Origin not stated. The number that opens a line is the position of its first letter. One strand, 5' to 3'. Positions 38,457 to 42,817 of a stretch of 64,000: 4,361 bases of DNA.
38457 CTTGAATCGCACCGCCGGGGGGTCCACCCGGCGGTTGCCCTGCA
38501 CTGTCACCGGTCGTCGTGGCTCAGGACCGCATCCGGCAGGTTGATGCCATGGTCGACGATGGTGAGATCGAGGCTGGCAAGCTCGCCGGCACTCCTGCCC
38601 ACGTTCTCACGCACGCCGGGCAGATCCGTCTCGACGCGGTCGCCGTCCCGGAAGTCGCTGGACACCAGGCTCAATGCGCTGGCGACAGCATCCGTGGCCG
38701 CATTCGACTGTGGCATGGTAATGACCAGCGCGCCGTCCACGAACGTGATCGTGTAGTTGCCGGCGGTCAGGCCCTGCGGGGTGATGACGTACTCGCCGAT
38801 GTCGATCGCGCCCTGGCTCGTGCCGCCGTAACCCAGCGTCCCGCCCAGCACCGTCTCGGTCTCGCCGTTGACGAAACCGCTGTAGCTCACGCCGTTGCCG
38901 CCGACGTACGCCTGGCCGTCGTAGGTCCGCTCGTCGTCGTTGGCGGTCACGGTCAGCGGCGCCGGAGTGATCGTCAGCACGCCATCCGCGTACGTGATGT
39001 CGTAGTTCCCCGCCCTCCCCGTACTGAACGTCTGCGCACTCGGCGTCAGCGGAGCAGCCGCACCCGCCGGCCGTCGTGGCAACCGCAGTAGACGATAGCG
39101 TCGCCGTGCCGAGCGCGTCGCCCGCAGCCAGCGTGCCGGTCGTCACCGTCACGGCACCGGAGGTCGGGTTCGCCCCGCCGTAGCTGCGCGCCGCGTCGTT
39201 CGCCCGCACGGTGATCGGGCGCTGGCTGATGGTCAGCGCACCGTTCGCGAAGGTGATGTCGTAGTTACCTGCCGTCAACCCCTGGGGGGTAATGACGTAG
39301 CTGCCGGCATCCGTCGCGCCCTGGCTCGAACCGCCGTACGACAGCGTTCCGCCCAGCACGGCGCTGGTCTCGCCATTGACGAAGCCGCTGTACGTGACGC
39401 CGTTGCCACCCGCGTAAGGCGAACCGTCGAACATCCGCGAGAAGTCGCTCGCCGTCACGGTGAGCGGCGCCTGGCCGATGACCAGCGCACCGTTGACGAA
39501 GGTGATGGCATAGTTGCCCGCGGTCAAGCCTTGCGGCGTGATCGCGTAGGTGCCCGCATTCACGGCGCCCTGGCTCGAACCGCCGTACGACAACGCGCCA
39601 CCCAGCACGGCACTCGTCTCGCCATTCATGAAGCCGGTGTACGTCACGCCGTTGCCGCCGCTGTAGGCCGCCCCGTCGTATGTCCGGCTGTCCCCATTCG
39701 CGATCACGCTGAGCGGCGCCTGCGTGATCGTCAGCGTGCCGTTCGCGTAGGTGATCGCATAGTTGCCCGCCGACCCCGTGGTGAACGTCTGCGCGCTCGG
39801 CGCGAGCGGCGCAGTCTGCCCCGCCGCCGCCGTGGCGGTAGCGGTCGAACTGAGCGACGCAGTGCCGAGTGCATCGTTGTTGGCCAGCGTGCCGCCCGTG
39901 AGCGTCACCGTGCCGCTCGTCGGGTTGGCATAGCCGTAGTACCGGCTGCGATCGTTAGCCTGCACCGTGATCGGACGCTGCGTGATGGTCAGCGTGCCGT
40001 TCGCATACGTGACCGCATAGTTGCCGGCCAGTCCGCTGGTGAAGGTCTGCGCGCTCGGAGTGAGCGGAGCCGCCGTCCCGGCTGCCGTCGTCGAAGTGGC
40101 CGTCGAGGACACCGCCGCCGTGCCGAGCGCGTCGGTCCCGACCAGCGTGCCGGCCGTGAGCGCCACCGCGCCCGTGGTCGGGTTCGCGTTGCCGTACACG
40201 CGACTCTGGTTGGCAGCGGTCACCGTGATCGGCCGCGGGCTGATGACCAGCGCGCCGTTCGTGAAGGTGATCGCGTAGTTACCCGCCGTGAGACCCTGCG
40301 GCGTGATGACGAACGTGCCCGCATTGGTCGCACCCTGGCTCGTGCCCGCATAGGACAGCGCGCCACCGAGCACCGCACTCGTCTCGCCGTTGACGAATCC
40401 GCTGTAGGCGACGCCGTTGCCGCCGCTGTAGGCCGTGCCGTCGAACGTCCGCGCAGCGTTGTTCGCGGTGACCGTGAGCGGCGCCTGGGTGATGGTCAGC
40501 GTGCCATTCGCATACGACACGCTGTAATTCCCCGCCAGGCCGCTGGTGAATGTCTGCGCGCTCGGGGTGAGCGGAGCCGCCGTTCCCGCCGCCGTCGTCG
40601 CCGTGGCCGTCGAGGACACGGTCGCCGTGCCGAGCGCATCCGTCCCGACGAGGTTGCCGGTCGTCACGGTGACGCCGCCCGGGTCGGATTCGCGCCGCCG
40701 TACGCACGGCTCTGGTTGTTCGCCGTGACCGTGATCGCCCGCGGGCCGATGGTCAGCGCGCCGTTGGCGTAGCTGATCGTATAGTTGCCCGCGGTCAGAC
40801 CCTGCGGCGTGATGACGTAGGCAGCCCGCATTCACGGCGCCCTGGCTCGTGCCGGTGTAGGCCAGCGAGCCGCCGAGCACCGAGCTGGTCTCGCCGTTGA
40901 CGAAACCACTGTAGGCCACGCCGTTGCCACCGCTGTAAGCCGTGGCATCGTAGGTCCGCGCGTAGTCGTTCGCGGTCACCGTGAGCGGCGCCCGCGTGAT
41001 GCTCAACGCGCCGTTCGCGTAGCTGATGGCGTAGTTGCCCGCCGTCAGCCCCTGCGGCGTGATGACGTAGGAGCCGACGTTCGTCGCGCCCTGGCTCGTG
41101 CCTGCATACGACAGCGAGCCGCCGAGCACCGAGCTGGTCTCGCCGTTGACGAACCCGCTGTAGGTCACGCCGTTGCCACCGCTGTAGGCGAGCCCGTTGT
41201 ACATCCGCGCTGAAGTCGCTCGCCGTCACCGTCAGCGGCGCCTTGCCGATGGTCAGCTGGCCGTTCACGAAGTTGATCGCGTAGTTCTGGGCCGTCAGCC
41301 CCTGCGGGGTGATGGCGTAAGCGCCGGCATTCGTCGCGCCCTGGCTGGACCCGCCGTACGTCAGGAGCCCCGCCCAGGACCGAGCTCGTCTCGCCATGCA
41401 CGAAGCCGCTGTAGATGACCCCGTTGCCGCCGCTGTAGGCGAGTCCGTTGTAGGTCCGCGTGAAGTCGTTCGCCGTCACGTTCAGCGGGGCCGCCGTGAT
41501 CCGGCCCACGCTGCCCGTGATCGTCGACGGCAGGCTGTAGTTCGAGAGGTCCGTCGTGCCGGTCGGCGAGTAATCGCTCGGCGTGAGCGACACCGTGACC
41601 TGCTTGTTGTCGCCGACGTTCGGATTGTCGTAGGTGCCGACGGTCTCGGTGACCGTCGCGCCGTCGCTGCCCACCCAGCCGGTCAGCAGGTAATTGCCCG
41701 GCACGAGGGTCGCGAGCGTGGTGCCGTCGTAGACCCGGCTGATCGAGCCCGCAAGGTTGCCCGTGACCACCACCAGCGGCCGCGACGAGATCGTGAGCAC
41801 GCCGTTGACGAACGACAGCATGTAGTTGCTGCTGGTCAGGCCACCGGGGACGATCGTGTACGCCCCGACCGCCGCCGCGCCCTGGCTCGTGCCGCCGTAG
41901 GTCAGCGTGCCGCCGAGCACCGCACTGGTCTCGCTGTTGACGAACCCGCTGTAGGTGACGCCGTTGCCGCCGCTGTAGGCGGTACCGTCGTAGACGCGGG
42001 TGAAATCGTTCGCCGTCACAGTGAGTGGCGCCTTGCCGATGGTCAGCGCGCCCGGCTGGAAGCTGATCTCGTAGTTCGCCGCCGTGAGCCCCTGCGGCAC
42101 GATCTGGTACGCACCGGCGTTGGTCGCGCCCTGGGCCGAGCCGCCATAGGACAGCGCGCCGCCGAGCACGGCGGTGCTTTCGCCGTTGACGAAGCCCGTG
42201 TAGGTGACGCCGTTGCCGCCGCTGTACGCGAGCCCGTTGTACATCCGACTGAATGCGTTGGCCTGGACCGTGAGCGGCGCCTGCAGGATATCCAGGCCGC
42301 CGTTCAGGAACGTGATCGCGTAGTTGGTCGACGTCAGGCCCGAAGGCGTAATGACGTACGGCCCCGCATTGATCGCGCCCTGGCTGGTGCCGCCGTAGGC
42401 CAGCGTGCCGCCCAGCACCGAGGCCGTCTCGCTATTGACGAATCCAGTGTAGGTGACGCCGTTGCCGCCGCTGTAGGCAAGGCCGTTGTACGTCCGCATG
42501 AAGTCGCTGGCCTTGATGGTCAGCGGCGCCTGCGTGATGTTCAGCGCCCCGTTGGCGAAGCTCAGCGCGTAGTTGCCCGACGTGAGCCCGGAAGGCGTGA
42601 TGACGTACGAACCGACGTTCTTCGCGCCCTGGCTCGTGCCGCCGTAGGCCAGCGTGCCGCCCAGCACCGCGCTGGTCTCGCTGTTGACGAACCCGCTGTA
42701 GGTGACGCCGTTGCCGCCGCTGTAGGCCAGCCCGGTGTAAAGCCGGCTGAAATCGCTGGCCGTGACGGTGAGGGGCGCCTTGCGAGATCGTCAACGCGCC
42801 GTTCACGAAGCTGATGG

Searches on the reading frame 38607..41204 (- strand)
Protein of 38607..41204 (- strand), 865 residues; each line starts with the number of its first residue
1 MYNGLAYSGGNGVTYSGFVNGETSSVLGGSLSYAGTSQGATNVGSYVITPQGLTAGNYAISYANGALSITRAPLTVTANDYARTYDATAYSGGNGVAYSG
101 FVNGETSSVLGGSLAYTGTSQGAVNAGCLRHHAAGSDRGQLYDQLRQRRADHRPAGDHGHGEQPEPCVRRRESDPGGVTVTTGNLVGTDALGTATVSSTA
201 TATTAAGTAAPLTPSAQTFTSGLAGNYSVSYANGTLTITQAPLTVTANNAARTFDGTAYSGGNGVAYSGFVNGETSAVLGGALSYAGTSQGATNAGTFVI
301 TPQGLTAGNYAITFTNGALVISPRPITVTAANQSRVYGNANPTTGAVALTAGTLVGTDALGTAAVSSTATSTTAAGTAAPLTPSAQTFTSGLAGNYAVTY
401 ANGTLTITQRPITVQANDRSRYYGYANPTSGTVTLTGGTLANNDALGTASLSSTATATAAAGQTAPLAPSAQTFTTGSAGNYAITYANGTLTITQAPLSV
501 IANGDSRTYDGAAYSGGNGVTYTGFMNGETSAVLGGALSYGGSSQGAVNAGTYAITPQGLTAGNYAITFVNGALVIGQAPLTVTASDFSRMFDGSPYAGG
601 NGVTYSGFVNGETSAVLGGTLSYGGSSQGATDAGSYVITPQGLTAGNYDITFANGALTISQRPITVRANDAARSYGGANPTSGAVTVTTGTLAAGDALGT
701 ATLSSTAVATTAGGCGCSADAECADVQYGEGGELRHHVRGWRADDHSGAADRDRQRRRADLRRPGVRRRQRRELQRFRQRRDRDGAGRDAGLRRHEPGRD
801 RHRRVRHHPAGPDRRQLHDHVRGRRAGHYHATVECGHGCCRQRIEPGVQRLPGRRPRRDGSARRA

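Call 45: search_protein_families(library=pfam, proteins=[window:38607-41204:-], max_evalue=0.00001)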
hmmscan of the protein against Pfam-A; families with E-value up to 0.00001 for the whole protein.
window:38607-41204:- (865 aa): 3 families
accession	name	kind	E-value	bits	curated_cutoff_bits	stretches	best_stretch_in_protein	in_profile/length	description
PF18676.6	MBG_2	-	2.5e-81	268.7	25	6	581-658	1-72/72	MBG domain (YGX type)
PF18657.6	YDG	-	5.4e-24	84.7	25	0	579-650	3-80/85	YDG domain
PF03724.22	META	-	4.4e-07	30.3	24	0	303-410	2-100/109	META domain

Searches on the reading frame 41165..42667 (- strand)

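Call 45: search_protein_families(library=pfam, proteins=[window:41165-42667:-], max_evalue=0.00001)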
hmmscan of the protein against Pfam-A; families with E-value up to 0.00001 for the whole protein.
window:41165-42667:- (500 aa): 2 families
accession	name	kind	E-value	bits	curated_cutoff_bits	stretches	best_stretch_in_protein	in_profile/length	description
PF18676.6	MBG_2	-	9e-44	148.4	25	4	215-292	1-72/72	MBG domain (YGX type)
PF18657.6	YDG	-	8.7e-25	87.2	25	1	306-382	10-83/85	YDG domain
